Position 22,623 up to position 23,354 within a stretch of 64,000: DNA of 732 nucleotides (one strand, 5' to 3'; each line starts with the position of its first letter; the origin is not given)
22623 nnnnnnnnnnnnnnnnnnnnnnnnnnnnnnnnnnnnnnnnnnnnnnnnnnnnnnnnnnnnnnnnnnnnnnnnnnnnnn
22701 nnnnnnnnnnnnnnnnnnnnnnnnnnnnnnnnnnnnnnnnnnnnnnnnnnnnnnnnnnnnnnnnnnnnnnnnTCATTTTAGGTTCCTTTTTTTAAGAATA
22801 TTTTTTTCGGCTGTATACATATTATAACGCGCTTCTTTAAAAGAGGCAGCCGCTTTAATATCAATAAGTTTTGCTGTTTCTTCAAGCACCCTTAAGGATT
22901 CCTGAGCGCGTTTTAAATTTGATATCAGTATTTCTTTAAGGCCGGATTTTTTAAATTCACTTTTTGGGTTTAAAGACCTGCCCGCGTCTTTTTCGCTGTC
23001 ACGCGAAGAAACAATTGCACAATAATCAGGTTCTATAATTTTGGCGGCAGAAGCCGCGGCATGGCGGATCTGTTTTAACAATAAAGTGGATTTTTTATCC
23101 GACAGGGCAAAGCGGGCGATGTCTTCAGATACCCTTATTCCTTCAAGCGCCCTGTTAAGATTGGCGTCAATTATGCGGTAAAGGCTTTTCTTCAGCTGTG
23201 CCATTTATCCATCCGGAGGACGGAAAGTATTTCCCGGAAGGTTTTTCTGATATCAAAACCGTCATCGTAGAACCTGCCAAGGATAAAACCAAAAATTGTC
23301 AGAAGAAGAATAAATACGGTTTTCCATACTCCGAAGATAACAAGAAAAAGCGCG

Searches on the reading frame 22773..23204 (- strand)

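Call 20: search_protein_families(library=pfam, proteins=[window:22773-23204:-])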
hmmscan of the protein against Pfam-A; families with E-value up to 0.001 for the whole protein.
window:22773-23204:- (143 aa): 1 family
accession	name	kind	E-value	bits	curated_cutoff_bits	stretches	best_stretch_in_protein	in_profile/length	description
PF17792.6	ThiD2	-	4.3e-38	131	23.5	1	10-135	1-124/124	ThiD2 family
